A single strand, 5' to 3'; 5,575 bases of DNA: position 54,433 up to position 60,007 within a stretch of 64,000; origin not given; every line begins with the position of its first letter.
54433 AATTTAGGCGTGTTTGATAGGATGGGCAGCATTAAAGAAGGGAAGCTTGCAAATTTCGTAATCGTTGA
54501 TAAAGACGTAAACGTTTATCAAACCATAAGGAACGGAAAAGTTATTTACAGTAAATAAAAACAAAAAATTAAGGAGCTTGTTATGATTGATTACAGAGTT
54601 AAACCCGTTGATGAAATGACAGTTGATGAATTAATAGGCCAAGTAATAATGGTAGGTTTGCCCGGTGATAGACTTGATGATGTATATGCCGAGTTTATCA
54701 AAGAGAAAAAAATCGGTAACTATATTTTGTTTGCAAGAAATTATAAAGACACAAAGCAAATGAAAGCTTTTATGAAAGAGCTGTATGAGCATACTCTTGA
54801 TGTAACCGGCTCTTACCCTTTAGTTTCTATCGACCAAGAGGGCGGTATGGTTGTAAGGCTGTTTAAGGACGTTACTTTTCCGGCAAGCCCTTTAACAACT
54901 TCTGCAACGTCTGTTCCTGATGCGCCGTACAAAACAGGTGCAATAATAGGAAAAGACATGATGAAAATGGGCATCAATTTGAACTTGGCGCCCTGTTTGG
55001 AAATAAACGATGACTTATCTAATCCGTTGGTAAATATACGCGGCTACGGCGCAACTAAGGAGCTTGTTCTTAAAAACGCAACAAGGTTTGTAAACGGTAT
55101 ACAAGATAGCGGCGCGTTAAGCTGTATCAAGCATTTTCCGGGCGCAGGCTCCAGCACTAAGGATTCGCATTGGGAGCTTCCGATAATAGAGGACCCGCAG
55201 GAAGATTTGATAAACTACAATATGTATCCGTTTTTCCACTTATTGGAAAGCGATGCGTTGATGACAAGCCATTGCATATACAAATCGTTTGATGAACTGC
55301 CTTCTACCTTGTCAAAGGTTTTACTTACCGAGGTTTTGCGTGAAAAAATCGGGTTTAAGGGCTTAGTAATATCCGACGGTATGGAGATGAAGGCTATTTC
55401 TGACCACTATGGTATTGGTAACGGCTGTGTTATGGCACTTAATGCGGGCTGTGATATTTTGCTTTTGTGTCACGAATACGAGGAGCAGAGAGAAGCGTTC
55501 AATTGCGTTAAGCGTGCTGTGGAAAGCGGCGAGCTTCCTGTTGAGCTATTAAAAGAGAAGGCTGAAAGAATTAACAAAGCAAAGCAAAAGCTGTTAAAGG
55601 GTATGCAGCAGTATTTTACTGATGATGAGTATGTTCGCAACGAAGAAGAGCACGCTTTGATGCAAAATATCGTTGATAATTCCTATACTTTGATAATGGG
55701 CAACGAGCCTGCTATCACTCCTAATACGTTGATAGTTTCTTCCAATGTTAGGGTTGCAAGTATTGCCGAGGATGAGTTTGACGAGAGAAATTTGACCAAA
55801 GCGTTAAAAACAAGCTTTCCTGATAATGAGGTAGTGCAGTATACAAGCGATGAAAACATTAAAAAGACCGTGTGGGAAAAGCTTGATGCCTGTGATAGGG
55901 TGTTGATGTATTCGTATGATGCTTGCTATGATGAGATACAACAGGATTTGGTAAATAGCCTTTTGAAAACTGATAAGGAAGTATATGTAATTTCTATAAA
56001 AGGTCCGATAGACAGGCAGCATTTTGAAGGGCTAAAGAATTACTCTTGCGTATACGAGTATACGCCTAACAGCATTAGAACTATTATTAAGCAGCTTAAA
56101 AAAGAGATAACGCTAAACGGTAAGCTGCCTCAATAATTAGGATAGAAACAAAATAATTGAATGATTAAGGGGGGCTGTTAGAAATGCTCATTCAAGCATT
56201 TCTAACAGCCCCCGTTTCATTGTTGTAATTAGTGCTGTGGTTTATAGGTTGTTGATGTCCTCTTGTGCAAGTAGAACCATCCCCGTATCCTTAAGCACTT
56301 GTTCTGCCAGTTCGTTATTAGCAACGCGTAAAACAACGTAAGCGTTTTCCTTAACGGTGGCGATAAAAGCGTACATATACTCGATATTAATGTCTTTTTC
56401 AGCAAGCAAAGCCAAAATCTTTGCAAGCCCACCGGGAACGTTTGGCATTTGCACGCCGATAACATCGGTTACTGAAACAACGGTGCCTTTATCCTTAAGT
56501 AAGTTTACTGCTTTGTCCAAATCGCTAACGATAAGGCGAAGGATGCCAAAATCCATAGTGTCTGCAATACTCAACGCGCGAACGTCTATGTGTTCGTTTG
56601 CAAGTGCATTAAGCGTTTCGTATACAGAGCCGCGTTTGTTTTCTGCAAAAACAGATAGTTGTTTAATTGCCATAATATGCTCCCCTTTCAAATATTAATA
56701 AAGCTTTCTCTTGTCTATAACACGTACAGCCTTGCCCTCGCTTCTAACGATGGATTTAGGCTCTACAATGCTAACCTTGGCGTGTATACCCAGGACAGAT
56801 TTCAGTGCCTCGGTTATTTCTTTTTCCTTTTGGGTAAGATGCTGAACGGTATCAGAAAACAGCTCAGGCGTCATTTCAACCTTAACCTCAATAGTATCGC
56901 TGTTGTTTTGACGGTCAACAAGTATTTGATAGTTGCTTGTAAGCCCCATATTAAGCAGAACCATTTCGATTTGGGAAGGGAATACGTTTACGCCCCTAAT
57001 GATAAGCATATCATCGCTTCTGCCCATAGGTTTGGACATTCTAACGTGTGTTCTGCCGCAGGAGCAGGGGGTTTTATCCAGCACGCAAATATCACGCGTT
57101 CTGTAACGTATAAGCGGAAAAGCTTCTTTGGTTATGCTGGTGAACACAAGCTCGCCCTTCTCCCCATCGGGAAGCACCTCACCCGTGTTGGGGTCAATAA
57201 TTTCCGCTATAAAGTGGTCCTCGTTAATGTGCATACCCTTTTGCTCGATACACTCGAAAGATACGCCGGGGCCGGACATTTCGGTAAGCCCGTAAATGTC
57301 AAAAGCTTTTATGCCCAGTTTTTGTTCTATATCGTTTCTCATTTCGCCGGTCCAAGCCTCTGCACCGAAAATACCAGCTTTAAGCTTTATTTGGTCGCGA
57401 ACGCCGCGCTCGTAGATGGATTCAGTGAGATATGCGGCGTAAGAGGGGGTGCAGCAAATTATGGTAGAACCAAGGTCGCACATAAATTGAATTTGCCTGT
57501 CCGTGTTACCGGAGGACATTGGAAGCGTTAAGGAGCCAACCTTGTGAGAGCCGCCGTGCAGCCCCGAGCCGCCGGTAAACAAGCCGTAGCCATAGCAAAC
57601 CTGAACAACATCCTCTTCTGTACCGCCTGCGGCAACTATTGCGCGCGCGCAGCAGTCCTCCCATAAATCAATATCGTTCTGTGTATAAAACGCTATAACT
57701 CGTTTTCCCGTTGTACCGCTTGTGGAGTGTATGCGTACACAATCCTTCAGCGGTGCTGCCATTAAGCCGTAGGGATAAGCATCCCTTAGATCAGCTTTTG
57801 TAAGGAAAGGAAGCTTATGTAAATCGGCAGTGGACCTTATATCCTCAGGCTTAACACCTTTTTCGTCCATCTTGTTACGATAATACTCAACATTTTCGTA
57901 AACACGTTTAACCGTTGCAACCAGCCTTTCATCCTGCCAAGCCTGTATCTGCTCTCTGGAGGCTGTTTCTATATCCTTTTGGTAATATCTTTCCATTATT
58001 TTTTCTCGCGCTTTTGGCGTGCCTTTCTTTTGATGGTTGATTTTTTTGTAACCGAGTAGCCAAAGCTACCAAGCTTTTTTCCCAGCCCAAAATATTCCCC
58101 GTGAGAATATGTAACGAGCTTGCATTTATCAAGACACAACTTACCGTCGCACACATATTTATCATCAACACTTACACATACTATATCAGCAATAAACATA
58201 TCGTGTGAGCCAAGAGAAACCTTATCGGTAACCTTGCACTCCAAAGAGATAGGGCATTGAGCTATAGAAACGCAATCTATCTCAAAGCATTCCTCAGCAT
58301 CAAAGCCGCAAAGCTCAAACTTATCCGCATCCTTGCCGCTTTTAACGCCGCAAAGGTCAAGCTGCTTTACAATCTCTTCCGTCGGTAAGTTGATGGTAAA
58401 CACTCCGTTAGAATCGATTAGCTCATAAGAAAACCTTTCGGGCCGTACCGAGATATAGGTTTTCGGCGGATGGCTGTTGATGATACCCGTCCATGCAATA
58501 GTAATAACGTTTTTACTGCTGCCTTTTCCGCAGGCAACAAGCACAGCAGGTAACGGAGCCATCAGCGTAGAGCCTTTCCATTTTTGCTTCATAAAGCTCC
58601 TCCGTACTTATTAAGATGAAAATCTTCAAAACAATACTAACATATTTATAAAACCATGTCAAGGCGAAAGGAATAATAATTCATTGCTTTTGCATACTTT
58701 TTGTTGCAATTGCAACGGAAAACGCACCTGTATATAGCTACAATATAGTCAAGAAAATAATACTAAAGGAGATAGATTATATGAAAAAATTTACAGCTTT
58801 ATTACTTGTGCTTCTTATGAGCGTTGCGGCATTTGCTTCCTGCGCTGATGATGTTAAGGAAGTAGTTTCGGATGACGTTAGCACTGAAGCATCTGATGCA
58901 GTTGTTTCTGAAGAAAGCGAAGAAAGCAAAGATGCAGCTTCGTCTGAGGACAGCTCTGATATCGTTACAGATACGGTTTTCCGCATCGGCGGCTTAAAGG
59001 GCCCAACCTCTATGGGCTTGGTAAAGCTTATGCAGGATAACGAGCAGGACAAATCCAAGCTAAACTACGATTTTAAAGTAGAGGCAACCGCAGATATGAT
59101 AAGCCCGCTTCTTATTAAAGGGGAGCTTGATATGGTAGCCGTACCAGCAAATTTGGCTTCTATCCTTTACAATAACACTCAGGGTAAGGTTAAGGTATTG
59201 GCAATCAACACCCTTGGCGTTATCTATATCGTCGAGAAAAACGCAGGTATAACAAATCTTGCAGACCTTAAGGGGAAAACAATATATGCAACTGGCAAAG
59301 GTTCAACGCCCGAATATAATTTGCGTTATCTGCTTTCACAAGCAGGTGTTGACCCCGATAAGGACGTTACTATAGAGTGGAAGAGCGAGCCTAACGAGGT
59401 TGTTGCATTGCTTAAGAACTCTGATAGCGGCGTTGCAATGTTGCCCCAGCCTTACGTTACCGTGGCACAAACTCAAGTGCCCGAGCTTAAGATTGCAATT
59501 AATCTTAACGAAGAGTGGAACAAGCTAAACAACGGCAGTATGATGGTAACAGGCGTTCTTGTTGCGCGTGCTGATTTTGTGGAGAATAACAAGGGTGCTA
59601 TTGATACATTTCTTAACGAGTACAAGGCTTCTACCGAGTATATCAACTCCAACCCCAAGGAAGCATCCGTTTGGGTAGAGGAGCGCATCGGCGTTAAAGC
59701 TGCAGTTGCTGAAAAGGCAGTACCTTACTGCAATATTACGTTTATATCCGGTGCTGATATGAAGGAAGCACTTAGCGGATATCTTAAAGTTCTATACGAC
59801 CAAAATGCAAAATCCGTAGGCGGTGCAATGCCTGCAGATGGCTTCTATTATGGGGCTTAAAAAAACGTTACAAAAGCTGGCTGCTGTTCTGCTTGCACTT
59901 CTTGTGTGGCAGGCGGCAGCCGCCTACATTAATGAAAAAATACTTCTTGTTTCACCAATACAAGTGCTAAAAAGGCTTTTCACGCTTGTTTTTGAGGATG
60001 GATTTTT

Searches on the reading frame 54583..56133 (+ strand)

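Call 69: search_protein_families(library=pfam, proteins=[window:54583-56133:+], max_evalue=0.00001)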
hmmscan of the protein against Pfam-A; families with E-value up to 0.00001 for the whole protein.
window:54583-56133:+ (517 aa): 1 family
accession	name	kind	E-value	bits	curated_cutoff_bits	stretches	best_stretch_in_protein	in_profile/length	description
PF00933.27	Glyco_hydro_3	-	2.2e-75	254.5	27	1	13-331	1-314/316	Glycosyl hydrolase family 3 N terminal domain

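Call 71: search_protein_families(library=ncbifam, proteins=[window:54583-56133:+], max_evalue=0.00001)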
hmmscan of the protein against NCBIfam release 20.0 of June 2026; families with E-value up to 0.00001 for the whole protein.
window:54583-56133:+ (517 aa): 8 families
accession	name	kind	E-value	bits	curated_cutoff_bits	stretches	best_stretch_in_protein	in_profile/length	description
NF003740.0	PRK05337.1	equivalog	2.6e-58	197.8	207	1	21-350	4-331/340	beta-N-acetylhexosaminidase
NF052329.1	XyloArabinsidase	equivalog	1.5e-20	72.9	1050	1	94-337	106-344/750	beta-xylosidase/alpha-l-arabinosidase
NF041776.1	xylosidase_Xyl3A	equivalog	6.8e-12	44.2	1250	1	178-370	164-359/846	xylan 1,4-beta-xylosidase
NF052331.1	Bet13-16Glucosase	equivalog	3e-11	42.2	1330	1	9-337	20-333/750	exo-beta-d-1,3/1,6-glucosidase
NF011678.0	PRK15098.1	equivalog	1.4e-10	40.3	666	1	9-329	42-348/765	beta-glucosidase BglX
NF041610.1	alph_arabinopyran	equivalog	2.8e-10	39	1300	1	107-396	68-329/738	exo-alpha-(1->6)-L-arabinopyranosidase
NF041579.1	betaxyl_Flavo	equivalog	2.3e-09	36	1350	1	233-382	224-378/716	beta-xylosidase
NF052330.1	BetGlucosiCelf0468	equivalog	1.1e-06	27.2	1300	1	98-274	56-231/817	beta-d-glucosidase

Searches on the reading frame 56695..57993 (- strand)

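Call 69: search_protein_families(library=pfam, proteins=[window:56695-57993:-], max_evalue=0.00001)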
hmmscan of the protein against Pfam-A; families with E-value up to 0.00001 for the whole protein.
window:56695-57993:- (432 aa): 3 families
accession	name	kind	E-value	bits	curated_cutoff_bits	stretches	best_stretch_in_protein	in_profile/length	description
PF14535.12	AMP-binding_C_2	-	1.9e-31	108.6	25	1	334-429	1-96/96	AMP-binding enzyme C-terminal domain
PF00501.34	AMP-binding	-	3.9e-13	49.4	29.9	1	79-285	158-375/384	AMP-binding enzyme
PF04443.18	LuxE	-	1.9e-06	27.5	24.9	1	227-319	273-368/391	Acyl-protein synthetase, LuxE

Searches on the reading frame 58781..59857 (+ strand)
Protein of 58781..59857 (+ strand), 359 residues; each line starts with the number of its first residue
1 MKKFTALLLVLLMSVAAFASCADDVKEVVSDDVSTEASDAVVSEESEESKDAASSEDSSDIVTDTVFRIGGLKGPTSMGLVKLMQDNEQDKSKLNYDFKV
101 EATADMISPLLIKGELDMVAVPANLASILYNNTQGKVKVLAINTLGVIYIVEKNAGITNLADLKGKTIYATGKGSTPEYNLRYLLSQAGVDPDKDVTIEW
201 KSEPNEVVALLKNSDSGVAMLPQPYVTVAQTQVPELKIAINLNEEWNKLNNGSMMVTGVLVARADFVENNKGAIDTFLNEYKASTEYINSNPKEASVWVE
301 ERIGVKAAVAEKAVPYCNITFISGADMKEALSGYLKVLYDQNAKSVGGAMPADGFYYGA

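Call 69: search_protein_families(library=pfam, proteins=[window:58781-59857:+], max_evalue=0.00001)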
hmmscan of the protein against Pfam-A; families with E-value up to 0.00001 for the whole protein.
window:58781-59857:+ (359 aa): 4 families
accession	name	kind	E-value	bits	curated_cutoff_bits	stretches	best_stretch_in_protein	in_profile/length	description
PF09084.16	NMT1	-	3.2e-11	44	20.5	1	142-295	72-216/216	NMT1/THI5 like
PF12974.12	Phosphonate-bd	-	1.3e-09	38.3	27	1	107-283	42-218/242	ABC transporter, phosphonate, periplasmic substrate-binding protein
PF13379.11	NMT1_2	-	7.2e-07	29.7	24.7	1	102-292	43-241/252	NMT1-like family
PF16868.10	NMT1_3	-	2.6e-06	27.7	27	1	148-258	94-206/289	NMT1-like family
